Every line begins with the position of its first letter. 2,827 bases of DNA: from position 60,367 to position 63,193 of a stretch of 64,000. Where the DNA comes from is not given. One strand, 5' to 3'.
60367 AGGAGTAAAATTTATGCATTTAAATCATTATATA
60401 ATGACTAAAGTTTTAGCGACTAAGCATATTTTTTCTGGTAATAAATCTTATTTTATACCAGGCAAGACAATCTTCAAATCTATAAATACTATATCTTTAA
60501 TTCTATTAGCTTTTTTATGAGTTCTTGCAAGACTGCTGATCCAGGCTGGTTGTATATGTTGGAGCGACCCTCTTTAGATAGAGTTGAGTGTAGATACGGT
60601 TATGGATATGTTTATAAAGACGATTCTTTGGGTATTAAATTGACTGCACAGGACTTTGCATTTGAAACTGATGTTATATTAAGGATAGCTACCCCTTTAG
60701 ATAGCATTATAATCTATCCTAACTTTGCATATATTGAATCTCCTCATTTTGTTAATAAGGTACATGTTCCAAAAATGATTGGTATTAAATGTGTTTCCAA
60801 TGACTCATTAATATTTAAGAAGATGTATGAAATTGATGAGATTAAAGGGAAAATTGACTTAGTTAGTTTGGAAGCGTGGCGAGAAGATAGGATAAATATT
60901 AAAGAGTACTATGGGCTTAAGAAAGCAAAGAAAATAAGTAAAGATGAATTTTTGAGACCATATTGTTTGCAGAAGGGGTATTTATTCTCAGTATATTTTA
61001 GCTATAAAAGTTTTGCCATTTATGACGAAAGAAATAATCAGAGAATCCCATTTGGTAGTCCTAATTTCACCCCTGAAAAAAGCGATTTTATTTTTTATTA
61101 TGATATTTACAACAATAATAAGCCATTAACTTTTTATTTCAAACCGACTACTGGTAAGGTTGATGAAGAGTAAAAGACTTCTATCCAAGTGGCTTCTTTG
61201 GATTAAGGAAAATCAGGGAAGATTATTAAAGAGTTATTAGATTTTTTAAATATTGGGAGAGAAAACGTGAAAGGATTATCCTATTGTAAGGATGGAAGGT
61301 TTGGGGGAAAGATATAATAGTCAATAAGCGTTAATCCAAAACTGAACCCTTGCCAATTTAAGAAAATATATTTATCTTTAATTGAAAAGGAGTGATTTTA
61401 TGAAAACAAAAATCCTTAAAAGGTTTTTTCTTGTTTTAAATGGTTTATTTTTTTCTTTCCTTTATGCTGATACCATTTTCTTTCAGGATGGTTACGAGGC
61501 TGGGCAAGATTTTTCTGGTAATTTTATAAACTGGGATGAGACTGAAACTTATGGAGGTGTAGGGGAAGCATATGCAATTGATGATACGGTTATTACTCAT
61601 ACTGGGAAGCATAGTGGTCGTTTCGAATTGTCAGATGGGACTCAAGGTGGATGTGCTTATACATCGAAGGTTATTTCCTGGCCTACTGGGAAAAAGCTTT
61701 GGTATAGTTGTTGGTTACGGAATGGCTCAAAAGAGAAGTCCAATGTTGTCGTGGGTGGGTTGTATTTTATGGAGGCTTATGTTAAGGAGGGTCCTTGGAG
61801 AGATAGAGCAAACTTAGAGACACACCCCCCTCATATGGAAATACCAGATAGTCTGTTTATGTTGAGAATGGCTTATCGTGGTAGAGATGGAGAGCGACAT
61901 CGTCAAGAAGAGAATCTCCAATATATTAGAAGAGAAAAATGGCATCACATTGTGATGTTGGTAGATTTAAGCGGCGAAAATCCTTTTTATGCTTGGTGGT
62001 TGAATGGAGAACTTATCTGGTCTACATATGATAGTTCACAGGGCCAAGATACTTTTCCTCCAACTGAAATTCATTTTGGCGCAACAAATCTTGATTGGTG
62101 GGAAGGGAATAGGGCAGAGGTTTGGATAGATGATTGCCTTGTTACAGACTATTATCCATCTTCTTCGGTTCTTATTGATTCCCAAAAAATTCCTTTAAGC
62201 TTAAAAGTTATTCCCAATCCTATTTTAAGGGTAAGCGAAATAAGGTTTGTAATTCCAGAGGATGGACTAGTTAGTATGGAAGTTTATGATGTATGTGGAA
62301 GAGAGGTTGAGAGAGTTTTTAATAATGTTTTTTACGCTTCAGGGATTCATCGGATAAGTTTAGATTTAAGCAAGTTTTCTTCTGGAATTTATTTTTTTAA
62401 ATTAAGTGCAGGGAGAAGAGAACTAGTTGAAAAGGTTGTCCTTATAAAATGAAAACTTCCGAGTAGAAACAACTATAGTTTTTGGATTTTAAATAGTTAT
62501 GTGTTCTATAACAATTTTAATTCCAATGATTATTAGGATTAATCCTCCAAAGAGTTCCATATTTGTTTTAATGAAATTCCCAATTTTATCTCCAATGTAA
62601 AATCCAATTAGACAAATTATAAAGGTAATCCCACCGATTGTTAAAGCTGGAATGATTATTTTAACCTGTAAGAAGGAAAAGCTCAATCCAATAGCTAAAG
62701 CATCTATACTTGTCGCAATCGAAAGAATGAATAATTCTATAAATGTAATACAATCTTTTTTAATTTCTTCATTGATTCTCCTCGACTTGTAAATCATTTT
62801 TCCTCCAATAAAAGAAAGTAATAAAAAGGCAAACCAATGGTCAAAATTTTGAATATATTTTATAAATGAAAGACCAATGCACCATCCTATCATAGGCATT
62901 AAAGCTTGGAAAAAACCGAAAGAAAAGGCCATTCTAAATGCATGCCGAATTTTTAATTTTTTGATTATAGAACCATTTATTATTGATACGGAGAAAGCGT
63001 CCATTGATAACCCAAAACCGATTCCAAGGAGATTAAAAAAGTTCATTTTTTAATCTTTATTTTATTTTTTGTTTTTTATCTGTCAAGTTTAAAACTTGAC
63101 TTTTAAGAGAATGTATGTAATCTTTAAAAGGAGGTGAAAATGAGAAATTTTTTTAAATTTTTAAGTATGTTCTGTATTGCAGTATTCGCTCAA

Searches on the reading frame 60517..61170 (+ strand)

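Call 6: search_protein_families(library=pfam, proteins=[window:60517-61170:+], max_evalue=1)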
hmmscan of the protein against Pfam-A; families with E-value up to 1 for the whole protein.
window:60517-61170:+ (218 aa): 1 family
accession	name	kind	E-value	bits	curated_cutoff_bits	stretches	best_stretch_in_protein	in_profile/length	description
PF12174.13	RST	-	0.11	12.8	22.7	1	123-147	23-47/67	RCD1-SRO-TAF4 (RST) plant domain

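Call 11: search_protein_families(library=ncbifam, proteins=[window:60517-61170:+], max_evalue=1)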
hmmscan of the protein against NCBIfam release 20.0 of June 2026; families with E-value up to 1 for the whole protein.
window:60517-61170:+ (218 aa): 1 family
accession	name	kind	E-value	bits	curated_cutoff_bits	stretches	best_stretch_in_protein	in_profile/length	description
NF008661.1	PRK11663.1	subfamily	0.23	10.4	564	1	104-164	203-260/439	MFS transporter family glucose-6-phosphate receptor UhpC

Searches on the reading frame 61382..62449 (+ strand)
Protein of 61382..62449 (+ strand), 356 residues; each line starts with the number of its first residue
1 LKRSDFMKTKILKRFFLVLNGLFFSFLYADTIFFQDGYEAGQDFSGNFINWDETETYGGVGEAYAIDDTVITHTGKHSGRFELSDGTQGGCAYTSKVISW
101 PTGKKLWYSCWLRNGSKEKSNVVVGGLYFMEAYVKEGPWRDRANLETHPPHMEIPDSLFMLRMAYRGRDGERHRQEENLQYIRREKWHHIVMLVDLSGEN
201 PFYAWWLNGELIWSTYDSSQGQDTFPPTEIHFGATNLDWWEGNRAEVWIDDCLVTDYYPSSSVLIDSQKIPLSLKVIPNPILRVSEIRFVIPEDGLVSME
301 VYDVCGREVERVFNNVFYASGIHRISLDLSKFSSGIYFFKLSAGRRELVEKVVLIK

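Call 6: search_protein_families(library=pfam, proteins=[window:61382-62449:+], max_evalue=1)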
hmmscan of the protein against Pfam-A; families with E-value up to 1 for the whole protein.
window:61382-62449:+ (356 aa): 1 family
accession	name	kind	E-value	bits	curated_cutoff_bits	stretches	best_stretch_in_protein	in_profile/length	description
PF18962.6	Por_Secre_tail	-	1.7e-07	31.9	27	1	277-353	2-74/75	Secretion system C-terminal sorting domain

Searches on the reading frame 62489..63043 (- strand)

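Call 61: search_protein_families(library=pfam, proteins=[window:62489-63043:-], max_evalue=0.001)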
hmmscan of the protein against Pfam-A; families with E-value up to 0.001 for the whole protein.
window:62489-63043:- (184 aa): 1 family
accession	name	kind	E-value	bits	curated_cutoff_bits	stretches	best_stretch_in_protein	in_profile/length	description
PF02659.21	Mntp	-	2.7e-51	173.8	24.4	1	30-178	2-152/152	Putative manganese efflux pump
